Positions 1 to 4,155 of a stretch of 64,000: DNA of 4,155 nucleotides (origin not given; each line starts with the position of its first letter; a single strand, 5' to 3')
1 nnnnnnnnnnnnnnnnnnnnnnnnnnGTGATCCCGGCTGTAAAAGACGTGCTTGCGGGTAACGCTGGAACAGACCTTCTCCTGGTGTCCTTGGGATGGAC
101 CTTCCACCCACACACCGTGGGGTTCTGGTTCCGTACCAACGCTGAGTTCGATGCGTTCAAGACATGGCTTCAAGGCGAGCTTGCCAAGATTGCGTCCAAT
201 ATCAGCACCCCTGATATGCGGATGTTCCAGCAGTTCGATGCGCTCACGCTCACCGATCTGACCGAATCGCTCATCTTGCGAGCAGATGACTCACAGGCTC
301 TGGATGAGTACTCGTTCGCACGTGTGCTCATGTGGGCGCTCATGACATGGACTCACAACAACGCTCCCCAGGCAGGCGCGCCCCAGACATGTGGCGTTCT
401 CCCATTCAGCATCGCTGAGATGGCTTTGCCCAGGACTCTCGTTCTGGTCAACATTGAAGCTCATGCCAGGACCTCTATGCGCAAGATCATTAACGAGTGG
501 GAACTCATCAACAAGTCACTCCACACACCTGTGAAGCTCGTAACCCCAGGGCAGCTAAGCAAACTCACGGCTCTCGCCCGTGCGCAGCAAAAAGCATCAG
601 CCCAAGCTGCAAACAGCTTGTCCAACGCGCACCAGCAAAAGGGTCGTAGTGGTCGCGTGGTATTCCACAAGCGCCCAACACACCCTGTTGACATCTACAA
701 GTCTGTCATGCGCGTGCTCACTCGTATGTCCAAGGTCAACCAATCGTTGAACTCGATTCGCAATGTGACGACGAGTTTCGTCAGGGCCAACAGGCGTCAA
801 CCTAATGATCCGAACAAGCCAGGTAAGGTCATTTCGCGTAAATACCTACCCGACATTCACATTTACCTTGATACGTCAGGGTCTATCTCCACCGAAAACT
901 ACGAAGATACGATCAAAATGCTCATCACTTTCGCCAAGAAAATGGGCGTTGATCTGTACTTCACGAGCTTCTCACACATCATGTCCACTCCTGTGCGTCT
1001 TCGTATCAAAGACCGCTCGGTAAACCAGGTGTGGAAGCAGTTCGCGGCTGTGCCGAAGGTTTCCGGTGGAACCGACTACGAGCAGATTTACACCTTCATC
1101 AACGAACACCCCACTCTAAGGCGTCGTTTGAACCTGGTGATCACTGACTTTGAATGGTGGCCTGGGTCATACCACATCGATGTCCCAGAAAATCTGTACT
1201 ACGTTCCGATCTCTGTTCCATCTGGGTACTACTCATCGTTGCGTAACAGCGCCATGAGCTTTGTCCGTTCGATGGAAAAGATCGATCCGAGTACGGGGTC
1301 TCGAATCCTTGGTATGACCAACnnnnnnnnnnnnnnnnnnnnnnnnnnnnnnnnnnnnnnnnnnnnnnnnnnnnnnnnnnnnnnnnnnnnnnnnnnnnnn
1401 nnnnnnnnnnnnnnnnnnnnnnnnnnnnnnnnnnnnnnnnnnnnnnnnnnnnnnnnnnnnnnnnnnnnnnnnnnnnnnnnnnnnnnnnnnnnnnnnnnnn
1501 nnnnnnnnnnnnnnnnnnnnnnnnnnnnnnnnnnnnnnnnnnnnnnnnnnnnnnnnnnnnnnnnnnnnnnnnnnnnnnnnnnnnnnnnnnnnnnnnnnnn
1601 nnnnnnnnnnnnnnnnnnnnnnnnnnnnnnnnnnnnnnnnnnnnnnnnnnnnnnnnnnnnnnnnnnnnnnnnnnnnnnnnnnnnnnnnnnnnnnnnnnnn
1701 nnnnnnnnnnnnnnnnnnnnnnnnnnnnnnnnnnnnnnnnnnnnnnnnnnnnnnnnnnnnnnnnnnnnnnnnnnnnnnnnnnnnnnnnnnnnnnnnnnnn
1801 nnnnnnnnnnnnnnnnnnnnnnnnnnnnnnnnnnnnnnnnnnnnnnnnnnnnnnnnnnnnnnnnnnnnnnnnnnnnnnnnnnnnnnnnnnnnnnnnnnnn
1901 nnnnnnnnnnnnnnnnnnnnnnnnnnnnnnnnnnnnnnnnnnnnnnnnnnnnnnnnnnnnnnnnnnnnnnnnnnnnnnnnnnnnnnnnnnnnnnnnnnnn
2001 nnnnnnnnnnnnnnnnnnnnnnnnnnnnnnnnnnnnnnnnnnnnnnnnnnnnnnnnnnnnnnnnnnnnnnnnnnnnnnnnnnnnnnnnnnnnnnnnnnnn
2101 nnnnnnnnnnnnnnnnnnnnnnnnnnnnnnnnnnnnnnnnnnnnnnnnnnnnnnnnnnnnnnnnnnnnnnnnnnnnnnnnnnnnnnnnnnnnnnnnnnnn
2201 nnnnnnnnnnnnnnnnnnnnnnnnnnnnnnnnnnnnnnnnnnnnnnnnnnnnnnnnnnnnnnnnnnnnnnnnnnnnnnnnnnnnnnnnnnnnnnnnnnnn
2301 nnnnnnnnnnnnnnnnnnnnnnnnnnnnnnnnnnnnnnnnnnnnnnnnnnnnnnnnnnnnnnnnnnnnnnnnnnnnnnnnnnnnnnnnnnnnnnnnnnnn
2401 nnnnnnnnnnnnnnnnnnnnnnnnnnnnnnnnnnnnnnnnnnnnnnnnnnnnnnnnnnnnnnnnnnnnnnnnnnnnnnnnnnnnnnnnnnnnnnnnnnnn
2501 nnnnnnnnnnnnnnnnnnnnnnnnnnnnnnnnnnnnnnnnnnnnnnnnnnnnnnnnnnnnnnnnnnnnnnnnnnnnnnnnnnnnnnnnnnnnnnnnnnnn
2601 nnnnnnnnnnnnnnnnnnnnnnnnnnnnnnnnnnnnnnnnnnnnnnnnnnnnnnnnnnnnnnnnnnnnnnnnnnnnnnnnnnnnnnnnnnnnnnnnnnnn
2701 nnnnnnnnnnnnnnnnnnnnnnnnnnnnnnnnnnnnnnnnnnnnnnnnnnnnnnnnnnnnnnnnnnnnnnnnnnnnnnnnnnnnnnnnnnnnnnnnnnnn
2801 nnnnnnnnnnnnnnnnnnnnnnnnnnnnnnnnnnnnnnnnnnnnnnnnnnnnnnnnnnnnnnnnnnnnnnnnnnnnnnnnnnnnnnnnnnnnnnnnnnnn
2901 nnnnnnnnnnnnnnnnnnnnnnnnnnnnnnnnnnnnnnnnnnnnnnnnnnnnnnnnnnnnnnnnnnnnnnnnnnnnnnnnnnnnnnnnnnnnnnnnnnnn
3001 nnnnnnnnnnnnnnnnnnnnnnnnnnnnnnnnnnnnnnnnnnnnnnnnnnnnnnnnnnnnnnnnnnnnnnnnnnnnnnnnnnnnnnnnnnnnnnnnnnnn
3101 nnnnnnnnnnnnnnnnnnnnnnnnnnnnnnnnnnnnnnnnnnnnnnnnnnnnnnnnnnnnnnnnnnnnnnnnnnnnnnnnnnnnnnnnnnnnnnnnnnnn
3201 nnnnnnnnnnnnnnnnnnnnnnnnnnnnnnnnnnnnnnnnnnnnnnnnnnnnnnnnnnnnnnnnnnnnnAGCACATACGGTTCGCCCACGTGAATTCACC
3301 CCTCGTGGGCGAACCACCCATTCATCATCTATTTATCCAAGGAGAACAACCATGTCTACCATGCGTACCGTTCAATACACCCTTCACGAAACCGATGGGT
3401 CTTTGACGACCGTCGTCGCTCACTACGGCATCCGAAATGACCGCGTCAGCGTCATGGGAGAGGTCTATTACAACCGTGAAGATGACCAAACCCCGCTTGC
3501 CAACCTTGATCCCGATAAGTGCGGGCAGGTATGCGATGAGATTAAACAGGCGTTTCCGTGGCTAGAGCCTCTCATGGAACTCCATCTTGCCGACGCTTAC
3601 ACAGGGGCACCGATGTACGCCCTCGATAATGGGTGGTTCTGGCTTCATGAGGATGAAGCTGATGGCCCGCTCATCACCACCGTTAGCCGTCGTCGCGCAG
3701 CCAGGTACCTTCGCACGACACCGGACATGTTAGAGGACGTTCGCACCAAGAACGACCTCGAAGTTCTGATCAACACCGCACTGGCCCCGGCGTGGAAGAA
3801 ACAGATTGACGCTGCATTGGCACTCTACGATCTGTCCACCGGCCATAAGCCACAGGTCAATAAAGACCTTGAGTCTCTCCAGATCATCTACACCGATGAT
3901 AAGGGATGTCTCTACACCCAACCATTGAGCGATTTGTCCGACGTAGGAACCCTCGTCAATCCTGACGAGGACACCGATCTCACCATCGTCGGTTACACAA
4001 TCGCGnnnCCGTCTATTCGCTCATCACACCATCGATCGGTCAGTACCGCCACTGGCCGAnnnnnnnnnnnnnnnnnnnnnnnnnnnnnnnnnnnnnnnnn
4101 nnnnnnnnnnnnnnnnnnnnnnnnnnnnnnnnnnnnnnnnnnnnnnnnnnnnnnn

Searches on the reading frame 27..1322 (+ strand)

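Call 31: search_protein_families(library=pfam, proteins=[window:27-1322:+], max_evalue=0.001)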
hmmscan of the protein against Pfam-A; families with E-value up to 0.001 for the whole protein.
window:27-1322:+ (432 aa): 1 family
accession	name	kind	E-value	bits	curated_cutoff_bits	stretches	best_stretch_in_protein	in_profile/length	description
PF08649.15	DASH_Dad1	-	0.00064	20.3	31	0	219-251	9-41/55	DASH complex subunit Dad1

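Call 87: search_protein_families(library=phrogs, proteins=[window:27-1322:+], max_evalue=0.001)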
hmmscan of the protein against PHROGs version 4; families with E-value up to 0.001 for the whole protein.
window:27-1322:+ (432 aa): 1 family
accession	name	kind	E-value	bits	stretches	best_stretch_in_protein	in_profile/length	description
phrog_1314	-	DNA, RNA and nucleotide metabolism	3e-07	30.9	1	234-379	224-360/394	HNH endonuclease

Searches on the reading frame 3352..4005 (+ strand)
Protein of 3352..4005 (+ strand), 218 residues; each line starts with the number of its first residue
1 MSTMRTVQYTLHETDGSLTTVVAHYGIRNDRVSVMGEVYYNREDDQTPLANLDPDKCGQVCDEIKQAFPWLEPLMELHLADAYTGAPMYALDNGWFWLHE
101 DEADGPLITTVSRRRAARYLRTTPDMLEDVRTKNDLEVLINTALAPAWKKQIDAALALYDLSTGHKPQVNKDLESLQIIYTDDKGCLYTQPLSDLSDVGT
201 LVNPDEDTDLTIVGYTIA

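Call 31: search_protein_families(library=pfam, proteins=[window:3352-4005:+], max_evalue=0.001)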
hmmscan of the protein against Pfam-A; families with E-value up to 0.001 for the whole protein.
window:3352-4005:+ (218 aa): 0 families

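Call 87: search_protein_families(library=phrogs, proteins=[window:3352-4005:+], max_evalue=0.001)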
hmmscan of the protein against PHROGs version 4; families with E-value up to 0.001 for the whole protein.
window:3352-4005:+ (218 aa): 1 family
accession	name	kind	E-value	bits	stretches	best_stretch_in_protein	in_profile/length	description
phrog_17696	-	unknown function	2.4e-12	48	1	32-159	42-178/190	-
